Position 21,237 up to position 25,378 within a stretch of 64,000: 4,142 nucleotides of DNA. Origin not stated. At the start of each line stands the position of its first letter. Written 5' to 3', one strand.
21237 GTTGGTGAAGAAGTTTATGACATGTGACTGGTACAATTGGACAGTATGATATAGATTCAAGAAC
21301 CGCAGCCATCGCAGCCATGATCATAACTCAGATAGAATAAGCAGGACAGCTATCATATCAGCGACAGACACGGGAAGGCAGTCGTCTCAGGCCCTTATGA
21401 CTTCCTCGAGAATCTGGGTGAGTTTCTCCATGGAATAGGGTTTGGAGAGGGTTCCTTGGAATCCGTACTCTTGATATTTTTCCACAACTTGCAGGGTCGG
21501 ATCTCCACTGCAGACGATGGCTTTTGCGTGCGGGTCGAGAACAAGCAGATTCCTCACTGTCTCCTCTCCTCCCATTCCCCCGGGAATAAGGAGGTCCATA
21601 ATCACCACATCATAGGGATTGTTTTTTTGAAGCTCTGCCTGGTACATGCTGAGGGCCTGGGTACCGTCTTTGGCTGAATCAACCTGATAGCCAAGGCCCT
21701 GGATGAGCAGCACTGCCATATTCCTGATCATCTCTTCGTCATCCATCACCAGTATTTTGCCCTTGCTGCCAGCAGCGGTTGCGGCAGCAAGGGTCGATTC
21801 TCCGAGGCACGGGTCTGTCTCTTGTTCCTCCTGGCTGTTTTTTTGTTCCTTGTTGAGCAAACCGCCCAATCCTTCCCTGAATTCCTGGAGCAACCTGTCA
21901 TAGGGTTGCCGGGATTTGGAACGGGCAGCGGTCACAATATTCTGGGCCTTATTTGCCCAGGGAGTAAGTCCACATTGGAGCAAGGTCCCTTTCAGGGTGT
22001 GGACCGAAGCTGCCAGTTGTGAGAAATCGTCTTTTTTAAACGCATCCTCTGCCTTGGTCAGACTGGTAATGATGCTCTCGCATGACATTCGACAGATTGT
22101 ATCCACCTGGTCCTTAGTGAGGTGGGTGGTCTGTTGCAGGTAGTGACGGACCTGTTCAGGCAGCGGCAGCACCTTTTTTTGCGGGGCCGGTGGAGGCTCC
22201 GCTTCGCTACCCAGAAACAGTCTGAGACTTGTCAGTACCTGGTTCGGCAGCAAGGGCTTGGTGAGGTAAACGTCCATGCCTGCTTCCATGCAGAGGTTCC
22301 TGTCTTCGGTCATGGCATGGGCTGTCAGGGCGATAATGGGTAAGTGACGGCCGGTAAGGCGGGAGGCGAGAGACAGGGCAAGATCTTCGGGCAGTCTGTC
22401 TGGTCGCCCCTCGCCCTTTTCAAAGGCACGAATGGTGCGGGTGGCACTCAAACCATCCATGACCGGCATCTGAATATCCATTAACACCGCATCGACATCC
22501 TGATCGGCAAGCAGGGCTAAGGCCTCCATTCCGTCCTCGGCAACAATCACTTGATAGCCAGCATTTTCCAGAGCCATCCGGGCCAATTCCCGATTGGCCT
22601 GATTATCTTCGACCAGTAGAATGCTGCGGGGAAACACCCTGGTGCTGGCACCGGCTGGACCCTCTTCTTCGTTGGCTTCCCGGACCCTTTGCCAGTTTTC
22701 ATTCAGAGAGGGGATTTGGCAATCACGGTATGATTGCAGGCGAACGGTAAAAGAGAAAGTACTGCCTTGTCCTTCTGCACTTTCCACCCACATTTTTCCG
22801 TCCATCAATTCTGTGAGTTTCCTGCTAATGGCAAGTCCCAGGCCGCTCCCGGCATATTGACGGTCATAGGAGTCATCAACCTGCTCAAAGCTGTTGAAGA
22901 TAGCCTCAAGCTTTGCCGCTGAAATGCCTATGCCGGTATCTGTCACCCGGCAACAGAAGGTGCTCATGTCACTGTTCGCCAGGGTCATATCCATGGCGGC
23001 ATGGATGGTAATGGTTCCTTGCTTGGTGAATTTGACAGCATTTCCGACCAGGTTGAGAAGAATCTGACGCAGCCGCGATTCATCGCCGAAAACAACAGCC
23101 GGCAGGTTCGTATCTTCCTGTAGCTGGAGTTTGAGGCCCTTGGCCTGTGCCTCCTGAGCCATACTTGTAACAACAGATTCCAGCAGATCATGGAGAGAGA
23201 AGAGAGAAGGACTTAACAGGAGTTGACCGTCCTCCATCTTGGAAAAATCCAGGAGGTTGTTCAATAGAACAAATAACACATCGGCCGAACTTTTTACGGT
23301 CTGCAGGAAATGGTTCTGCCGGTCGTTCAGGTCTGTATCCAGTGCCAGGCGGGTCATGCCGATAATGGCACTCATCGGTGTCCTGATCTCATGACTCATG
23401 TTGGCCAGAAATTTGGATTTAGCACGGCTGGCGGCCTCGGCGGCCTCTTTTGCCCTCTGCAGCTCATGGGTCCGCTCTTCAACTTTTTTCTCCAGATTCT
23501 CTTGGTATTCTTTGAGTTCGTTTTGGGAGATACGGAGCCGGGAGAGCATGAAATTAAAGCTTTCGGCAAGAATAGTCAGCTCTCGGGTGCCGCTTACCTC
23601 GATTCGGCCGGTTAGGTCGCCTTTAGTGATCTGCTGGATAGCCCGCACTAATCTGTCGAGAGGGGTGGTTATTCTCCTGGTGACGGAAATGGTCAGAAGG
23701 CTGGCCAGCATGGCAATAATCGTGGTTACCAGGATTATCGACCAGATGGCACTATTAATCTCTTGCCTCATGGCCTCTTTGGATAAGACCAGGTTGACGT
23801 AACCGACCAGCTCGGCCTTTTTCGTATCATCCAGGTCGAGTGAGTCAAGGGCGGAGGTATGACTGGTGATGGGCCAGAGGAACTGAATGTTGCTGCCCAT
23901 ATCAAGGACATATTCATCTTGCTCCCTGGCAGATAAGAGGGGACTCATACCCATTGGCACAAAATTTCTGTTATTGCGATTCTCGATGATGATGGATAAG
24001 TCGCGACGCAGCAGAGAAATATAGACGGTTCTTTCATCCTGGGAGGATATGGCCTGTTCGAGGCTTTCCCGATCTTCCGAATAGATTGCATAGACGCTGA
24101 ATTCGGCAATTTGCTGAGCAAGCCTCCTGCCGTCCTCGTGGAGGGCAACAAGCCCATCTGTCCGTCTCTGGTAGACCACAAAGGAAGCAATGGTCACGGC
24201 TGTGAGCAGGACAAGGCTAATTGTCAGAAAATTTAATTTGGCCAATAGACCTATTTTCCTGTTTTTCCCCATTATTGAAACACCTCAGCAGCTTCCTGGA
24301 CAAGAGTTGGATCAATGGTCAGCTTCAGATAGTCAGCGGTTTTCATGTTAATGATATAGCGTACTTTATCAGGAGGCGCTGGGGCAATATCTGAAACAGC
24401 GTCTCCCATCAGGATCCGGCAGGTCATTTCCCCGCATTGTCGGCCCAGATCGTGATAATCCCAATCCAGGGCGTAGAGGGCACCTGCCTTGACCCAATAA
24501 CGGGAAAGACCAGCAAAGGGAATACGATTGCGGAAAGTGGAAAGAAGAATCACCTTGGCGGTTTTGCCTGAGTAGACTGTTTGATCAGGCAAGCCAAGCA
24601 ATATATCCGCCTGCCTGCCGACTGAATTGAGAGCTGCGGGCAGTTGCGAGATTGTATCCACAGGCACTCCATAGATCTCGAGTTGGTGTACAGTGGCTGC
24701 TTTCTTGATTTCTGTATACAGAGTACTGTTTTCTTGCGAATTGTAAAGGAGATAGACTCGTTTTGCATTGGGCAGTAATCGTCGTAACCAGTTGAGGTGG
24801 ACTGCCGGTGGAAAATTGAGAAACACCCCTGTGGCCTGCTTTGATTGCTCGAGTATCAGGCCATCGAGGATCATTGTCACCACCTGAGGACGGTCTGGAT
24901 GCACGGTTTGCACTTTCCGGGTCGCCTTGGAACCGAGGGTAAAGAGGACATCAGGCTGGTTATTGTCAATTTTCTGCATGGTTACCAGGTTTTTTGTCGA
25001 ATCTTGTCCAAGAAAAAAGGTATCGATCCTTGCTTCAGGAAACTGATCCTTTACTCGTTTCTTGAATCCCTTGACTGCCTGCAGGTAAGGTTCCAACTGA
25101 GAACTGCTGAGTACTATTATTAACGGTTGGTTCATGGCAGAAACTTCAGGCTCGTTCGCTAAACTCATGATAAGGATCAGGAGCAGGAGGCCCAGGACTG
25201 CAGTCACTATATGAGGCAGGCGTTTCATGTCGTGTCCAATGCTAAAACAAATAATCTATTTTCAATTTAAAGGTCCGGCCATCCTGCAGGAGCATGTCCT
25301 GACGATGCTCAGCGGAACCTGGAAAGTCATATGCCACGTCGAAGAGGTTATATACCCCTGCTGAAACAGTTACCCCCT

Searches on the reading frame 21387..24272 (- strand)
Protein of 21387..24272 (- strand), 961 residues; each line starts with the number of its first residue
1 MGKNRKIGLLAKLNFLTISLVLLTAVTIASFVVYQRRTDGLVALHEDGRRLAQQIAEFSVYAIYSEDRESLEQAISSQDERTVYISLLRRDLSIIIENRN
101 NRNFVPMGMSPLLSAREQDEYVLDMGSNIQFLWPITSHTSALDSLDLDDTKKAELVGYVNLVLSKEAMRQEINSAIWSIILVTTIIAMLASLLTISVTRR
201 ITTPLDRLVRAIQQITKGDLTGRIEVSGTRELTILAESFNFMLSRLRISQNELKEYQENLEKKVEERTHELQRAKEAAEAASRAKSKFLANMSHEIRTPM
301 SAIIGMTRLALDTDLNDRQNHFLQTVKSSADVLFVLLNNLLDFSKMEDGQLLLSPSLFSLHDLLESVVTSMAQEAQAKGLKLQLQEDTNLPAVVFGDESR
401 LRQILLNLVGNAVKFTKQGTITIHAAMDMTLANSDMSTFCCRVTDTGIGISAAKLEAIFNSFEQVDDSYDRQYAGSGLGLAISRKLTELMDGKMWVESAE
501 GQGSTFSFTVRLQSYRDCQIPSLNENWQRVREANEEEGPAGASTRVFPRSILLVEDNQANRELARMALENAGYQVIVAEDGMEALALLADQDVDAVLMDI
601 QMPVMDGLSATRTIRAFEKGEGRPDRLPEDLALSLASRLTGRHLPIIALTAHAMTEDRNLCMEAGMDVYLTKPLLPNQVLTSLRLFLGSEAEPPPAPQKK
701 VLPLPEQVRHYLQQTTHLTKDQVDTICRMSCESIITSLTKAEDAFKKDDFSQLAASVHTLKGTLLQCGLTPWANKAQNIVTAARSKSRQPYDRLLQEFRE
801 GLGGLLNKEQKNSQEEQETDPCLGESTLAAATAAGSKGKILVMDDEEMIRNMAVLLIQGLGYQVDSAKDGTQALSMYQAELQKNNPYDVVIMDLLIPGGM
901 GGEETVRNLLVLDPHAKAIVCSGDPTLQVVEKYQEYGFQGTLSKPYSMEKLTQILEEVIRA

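Call 60: search_protein_families(library=pfam, proteins=[window:21387-24272:-], max_evalue=0.00001)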
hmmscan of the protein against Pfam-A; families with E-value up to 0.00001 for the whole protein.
window:21387-24272:- (961 aa): 6 families
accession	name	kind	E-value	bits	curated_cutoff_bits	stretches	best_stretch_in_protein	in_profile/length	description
PF00072.30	Response_reg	-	2.4e-44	150.5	30.2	2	840-955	1-110/111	Response regulator receiver domain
PF02518.31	HATPase_c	-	7.2e-30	104.1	26.4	1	396-513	1-110/111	Histidine kinase-, DNA gyrase B-, and HSP90-like ATPase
PF00512.31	HisKA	-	9.6e-20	70.9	26.9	1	284-349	1-66/66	His Kinase A (phospho-acceptor) domain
PF00672.30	HAMP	-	3.8e-15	56.4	25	1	197-247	2-52/53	HAMP domain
PF09984.15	sCache_4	-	2e-07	31.4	22.1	1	44-169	11-138/145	Single cache domain 4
PF01627.28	Hpt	-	3e-07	31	24.6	1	729-805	5-81/84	Hpt domain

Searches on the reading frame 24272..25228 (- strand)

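Call 60: search_protein_families(library=pfam, proteins=[window:24272-25228:-], max_evalue=0.00001)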
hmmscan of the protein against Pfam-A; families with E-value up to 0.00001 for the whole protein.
window:24272-25228:- (318 aa): 1 family
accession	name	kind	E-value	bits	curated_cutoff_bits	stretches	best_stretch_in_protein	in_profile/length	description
PF04392.18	ABC_sub_bind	-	1e-27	97.6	25.9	1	49-316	14-292/293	ABC transporter substrate binding protein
